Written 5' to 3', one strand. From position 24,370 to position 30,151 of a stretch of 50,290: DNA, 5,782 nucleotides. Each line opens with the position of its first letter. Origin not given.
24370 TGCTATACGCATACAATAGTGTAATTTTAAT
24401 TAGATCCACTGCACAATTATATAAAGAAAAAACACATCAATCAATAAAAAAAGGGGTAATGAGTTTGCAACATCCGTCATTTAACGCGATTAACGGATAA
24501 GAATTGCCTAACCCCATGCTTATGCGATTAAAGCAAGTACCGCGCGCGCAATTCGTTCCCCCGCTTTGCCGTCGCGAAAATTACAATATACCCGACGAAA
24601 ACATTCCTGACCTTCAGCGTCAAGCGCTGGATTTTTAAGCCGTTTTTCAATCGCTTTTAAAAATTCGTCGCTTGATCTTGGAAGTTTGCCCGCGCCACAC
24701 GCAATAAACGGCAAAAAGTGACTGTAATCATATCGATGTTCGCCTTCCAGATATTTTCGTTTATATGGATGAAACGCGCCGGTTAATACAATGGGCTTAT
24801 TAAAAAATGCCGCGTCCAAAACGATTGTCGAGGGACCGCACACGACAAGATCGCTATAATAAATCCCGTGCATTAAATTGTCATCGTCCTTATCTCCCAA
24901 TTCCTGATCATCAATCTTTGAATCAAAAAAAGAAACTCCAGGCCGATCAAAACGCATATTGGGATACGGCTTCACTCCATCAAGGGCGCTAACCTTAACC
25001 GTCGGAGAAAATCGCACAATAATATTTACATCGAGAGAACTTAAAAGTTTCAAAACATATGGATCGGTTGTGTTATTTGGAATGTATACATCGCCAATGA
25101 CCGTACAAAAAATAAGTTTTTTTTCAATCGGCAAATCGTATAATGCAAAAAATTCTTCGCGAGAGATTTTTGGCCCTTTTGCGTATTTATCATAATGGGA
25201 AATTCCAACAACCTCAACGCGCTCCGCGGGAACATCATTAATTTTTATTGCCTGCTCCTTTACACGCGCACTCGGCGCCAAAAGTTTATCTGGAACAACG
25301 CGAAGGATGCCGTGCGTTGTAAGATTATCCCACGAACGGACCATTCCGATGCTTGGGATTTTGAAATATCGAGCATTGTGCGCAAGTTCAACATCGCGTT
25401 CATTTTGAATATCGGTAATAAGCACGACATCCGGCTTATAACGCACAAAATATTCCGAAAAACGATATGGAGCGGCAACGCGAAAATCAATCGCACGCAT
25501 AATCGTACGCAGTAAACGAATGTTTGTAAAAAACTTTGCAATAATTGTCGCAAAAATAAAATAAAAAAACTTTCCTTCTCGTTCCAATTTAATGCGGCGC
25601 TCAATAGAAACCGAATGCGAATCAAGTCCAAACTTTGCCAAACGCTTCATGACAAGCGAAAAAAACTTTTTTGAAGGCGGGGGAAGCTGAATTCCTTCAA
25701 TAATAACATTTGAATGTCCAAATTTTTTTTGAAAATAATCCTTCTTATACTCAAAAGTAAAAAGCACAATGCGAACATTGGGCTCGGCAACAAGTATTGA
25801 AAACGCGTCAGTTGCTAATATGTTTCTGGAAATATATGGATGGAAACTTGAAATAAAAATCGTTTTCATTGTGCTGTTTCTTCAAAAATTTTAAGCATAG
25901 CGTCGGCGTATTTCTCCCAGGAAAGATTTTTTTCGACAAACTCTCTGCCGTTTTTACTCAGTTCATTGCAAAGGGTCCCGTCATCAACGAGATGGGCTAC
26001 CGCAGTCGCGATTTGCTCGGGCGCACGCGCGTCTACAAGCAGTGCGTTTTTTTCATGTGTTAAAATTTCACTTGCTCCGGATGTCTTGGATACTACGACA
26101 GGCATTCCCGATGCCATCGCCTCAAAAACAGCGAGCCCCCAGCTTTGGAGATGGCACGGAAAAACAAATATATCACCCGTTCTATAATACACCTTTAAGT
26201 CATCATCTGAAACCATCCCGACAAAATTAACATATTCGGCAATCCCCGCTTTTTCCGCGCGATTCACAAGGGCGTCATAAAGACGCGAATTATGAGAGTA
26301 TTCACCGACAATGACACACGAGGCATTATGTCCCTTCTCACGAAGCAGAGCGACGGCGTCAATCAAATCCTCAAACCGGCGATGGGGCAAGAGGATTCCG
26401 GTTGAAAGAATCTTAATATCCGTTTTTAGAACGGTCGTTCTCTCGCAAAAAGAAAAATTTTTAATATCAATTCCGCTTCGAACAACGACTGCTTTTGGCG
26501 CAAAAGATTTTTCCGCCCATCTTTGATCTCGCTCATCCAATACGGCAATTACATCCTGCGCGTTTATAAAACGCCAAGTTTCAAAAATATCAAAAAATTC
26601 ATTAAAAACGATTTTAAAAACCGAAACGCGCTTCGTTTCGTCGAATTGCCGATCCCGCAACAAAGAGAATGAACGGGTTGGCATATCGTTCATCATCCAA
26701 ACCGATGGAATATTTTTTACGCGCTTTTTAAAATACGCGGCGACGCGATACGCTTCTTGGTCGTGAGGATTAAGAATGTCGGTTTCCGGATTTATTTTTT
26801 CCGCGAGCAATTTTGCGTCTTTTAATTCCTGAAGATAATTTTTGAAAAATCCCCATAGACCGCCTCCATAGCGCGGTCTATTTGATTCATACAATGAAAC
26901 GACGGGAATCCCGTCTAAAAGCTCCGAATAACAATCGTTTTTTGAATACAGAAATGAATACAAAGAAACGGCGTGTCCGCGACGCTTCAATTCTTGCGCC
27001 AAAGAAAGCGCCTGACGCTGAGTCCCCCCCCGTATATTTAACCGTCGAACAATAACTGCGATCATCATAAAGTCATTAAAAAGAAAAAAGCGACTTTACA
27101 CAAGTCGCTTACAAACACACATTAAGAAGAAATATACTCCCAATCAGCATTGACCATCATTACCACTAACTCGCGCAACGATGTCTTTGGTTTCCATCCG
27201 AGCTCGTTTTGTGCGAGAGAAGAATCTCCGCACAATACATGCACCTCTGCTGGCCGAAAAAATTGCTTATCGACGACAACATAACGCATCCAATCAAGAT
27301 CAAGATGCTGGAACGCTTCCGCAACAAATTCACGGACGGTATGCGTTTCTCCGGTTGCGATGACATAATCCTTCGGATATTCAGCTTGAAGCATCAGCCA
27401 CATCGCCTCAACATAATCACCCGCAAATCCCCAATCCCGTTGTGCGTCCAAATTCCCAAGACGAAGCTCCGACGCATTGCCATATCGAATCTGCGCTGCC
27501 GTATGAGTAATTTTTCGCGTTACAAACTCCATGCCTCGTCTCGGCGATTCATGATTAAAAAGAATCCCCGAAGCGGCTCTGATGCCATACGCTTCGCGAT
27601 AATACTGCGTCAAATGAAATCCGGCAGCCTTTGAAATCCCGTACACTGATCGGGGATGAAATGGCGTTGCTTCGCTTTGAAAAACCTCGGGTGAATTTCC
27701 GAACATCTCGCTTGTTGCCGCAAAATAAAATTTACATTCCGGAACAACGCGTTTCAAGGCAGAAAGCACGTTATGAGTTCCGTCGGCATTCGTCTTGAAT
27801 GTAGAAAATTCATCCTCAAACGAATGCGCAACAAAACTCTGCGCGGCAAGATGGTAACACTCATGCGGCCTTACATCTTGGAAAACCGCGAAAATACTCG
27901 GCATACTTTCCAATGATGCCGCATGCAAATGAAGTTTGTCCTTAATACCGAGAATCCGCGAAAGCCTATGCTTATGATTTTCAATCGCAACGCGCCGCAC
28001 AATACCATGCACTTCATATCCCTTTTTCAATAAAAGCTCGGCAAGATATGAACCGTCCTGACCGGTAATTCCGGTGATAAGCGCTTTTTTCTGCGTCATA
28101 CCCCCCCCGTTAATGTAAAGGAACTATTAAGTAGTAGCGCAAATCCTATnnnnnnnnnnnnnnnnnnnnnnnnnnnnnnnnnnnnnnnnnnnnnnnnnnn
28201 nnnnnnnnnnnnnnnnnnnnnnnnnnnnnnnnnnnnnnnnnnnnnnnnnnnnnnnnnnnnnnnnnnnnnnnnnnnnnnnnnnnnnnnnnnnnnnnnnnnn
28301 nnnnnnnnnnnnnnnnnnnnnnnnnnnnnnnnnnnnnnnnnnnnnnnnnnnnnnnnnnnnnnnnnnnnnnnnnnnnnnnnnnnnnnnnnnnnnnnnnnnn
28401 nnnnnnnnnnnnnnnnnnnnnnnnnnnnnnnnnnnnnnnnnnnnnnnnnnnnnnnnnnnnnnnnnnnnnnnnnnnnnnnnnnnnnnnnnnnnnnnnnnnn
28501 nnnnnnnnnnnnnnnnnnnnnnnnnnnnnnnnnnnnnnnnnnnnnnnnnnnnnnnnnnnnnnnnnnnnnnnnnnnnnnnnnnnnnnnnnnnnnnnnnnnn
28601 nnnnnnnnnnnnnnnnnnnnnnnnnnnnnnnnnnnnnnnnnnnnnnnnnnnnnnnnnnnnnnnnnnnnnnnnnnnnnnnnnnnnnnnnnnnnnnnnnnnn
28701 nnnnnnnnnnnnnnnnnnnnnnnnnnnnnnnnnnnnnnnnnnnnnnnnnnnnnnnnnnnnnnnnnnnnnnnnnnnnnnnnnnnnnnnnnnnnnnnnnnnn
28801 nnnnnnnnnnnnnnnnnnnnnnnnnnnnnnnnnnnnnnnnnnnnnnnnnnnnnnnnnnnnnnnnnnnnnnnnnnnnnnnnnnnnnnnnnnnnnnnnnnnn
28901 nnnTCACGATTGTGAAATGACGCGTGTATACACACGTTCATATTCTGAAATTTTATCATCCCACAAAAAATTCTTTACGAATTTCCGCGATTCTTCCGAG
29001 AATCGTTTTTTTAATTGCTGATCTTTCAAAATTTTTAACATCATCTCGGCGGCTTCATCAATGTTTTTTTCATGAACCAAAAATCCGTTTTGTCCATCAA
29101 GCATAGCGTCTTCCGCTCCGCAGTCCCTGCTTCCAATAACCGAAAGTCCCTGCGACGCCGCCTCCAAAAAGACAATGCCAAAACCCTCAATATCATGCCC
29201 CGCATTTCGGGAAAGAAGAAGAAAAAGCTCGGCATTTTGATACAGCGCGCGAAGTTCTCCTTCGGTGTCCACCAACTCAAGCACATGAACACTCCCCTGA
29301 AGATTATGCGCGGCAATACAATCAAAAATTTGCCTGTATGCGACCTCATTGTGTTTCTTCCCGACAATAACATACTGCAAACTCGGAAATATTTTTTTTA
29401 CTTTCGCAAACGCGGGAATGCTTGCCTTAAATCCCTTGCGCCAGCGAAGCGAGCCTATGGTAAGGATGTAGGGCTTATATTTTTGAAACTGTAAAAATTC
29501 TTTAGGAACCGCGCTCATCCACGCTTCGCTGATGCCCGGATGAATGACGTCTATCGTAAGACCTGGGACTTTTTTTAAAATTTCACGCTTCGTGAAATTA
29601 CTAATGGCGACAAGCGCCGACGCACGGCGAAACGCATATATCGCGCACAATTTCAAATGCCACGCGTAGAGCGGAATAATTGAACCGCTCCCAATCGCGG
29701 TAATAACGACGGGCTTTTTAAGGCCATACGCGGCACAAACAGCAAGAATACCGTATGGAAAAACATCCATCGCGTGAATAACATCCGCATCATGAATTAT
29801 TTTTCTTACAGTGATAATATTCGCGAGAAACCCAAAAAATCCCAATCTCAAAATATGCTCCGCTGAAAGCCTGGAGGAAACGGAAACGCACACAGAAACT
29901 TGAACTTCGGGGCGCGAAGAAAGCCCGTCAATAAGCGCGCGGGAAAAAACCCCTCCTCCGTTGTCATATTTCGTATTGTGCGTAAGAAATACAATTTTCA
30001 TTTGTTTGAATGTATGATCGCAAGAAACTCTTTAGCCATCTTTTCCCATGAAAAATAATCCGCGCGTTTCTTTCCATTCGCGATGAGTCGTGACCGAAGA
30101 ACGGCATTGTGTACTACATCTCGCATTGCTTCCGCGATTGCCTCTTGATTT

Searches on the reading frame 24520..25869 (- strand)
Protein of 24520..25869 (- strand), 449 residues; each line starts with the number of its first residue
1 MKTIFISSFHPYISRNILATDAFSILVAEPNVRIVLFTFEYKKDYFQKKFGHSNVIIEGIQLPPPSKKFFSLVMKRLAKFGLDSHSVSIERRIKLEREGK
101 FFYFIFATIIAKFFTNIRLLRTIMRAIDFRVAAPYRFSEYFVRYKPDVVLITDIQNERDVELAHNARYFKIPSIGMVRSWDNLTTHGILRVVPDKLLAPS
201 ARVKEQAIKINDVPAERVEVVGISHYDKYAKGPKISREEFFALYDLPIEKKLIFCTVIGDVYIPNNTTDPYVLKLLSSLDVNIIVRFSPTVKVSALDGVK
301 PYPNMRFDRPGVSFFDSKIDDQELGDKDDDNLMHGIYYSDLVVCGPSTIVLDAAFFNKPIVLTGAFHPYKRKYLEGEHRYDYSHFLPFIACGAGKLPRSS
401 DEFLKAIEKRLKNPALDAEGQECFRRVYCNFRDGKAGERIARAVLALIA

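Call 13: search_protein_families(library=pfam, proteins=[window:24520-25869:-])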
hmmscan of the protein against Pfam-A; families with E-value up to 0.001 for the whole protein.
window:24520-25869:- (449 aa): 1 family
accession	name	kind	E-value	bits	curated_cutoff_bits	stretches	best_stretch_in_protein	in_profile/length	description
PF04464.20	Glyphos_transf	-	5.4e-07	29.3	22.1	1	336-445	265-366/367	CDP-Glycerol:Poly(glycerophosphate) glycerophosphotransferase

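Call 34: find_encoding_contigs(protein=window:24520-25869:-, flank=6000, max_places=10)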
Protein window:24520-25869:- (449 aa): 1 contig read that carries it; 1 place shown.
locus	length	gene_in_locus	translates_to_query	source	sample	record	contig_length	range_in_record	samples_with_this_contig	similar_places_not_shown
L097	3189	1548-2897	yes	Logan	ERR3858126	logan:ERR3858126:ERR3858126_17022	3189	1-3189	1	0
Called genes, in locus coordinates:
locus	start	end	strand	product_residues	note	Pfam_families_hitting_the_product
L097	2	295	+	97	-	?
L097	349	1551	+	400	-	PF13439:Glyco_transf_4, PF20706:GT4-conflict, PF00534:Glycos_transf_1, PF13692:Glyco_trans_1_4, PF13524:Glyco_trans_1_2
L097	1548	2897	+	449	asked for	PF04464:Glyphos_transf (weak)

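Call 58: find_homologous_proteins(query=window:24520-25869:-, max_evalue=1e-40)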
Query window:24520-25869:- (449 aa): 321 proteins with E <= 1e-40 among 7443 candidates; the best 120 are listed.
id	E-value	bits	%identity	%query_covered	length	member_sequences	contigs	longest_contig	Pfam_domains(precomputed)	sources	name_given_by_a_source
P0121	0.0e+0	1015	100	100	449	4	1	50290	PF04464.21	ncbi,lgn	-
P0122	1.7e-220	750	72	100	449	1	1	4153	PF04464.21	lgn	-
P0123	1.6e-146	507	53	99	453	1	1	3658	PF04464.21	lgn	-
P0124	2.4e-146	506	52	100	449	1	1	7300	PF04464.21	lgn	-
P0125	7.8e-145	501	50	100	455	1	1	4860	-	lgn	-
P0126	1.6e-144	500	52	100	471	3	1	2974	PF04464.21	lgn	-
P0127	2.8e-142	493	50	100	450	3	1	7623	-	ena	-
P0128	5.4e-142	492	49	99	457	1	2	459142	PF04464.21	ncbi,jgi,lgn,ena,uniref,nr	ncbi:MAG: hypothetical protein COU47_00890 [Candidatus Niyogibacteria bacterium CG10_big_fil_rev_8_2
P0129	4.6e-141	489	50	100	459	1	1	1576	PF04464.21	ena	-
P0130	7.3e-141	488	51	100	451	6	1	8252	PF04464.21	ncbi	-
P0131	1.4e-140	487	51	99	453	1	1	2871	PF04464.21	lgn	-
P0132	6.4e-140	485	51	100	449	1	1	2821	PF04464.21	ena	-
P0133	1.5e-139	484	51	100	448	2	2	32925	PF04464.21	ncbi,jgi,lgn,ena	-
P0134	1.6e-139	483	50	100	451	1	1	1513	PF04464.21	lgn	-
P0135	1.4e-138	480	49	100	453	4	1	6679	PF04464.21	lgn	-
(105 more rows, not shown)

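Call 59: find_encoding_contigs(protein=P0122, flank=5000, max_places=5)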
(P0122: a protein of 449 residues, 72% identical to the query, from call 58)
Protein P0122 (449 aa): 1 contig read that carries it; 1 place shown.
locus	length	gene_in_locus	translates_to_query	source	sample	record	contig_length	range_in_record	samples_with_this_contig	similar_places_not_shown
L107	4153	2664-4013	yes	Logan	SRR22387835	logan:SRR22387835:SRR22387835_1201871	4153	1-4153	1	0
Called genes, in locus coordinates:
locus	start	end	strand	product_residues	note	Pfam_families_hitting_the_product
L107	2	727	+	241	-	?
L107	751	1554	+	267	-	PF08241:Methyltransf_11, PF13649:Methyltransf_25 (weak)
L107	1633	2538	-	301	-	PF02475:TRM5-TYW2_MTfase (weak), PF05050:Methyltransf_21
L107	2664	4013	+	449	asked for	PF04464:Glyphos_transf (weak)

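Call 60: list_cluster_members(proteins=[P0121, P0001])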
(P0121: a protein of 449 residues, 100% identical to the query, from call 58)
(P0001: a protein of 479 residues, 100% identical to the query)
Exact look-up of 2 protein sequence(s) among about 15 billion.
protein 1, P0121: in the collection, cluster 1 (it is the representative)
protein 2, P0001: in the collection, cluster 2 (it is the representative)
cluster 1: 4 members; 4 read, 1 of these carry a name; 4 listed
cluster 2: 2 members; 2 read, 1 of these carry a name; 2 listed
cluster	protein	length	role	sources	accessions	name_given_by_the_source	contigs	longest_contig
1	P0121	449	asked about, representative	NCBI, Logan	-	-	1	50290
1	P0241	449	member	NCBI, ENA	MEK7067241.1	MAG: CDP-glycerol glycerophosphotransferase family protein [Patescibacteria group ...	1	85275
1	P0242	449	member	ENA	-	-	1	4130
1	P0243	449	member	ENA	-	-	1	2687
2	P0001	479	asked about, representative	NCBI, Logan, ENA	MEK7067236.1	MAG: aldehyde dehydrogenase family protein [Patescibacteria group bacterium]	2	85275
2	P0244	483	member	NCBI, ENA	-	-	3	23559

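Call 61: find_encoding_contigs(protein=P0244, flank=10000, max_places=5)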
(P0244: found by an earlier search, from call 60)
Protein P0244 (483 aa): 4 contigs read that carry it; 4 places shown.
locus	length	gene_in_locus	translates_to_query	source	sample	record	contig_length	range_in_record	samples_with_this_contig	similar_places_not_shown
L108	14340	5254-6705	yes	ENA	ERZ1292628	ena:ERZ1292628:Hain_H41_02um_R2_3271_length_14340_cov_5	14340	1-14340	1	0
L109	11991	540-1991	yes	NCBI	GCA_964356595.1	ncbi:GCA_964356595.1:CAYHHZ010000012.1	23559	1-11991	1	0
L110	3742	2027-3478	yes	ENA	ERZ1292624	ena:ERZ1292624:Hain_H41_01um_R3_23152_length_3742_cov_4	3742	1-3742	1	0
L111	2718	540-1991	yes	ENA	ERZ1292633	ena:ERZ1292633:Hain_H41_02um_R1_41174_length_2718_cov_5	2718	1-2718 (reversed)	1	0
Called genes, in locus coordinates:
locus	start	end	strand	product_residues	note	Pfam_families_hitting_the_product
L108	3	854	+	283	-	?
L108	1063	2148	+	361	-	PF03102:NeuB, PF08666:SAF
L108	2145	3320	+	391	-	PF02746:MR_MLE_N, PF13378:MR_MLE_C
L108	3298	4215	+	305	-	PF02558:ApbA, PF08546:ApbA_C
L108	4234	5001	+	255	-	PF02348:CTP_transf_3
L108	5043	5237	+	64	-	-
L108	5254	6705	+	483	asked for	PF00171:Aldedh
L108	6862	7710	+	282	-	PF00106:adh_short, PF01370:Epimerase (faint), PF08659:KR, PF13561:adh_short_C2, PF00106:adh_short (weak)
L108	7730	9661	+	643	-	PF00456:Transketolase_N, PF13292:DXP_synthase_N (weak), PF02779:Transket_pyr, PF02780:Transketolase_C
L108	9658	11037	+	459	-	PF04464:Glyphos_transf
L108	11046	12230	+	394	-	PF02350:Epimerase_2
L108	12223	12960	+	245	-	PF02348:CTP_transf_3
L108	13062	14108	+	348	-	PF03102:NeuB, PF08666:SAF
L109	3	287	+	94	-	?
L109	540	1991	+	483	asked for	PF00171:Aldedh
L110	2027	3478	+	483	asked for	PF00171:Aldedh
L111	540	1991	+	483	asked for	PF00171:Aldedh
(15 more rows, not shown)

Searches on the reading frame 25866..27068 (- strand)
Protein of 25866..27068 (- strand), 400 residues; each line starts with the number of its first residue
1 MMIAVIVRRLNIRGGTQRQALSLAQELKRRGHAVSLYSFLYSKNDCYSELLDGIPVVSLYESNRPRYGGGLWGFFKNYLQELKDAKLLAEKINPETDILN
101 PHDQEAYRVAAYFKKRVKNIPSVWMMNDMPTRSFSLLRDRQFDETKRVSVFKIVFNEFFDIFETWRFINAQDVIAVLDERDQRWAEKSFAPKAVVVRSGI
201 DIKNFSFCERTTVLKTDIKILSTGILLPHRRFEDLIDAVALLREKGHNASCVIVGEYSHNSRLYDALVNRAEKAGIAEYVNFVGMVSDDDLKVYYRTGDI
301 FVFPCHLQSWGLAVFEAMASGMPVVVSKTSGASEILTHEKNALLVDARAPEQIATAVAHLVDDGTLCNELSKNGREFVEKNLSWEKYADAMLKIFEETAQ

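Call 13: search_protein_families(library=pfam, proteins=[window:25866-27068:-])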
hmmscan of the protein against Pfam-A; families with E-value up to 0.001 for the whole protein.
window:25866-27068:- (400 aa): 5 families
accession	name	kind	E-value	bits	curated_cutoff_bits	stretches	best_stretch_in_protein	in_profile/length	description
PF00534.26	Glycos_transf_1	-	2.1e-36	125.5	26.4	1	215-376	13-171/172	Glycosyl transferases group 1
PF13692.12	Glyco_trans_1_4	-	5.5e-29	101.7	27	1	219-363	3-142/142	Glycosyl transferases group 1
PF13524.12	Glyco_trans_1_2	-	8.9e-09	35.9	25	1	250-392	16-143/144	Glycosyl transferase-like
PF13439.12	Glyco_transf_4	-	2.7e-08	34.4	28.5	1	14-202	2-168/170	Glycosyltransferase Family 4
PF20706.3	GT4-conflict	-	2.8e-08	33.6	26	1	191-389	172-383/385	Family 4 Glycosyltransferase in conflict systems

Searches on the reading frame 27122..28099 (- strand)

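Call 13: search_protein_families(library=pfam, proteins=[window:27122-28099:-])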
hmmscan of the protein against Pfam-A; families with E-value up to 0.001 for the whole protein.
window:27122-28099:- (325 aa): 4 families
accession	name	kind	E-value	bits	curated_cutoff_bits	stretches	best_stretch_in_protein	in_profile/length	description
PF16363.11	GDP_Man_Dehyd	-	7.1e-116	387.7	27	1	7-315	1-332/332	GDP-mannose 4,6 dehydratase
PF01370.27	Epimerase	-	6.1e-63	212.9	20.9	1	6-248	1-240/240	NAD dependent epimerase/dehydratase family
PF04321.23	RmlD_sub_bind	-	5.7e-08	32.6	27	1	5-171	2-144/287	RmlD substrate binding domain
PF02719.21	Polysacc_synt_2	-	0.00011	21.9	20.2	1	7-115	2-115/293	Polysaccharide biosynthesis protein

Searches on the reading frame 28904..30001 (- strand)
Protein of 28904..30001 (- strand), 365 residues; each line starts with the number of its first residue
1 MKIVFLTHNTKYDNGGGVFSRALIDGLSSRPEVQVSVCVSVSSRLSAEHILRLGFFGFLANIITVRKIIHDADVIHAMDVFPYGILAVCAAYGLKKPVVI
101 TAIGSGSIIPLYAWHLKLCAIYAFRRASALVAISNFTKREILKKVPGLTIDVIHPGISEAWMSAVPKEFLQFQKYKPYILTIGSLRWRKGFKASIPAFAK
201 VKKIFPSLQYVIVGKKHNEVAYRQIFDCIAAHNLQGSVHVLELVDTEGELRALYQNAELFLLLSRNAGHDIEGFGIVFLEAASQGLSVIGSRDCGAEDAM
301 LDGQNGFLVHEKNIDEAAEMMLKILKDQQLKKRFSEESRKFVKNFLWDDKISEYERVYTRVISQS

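Call 51: search_protein_families(library=pfam, proteins=[window:28904-30001:-], max_evalue=0.00001)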
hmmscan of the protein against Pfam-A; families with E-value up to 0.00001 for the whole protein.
window:28904-30001:- (365 aa): 5 families
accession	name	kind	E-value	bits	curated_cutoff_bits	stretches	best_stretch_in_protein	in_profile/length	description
PF00534.26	Glycos_transf_1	-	1.7e-33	116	26.4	1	170-340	9-171/172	Glycosyl transferases group 1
PF13692.12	Glyco_trans_1_4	-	6.7e-24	85.2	27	1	177-327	2-142/142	Glycosyl transferases group 1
PF13439.12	Glyco_transf_4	-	8.3e-11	42.6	28.5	1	16-158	4-167/170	Glycosyltransferase Family 4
PF20706.3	GT4-conflict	-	5.1e-08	32.7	26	1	138-302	158-322/385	Family 4 Glycosyltransferase in conflict systems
PF13579.12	Glyco_trans_4_4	-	6.2e-06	27.1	29.7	0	41-156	43-158/158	Glycosyl transferase 4-like domain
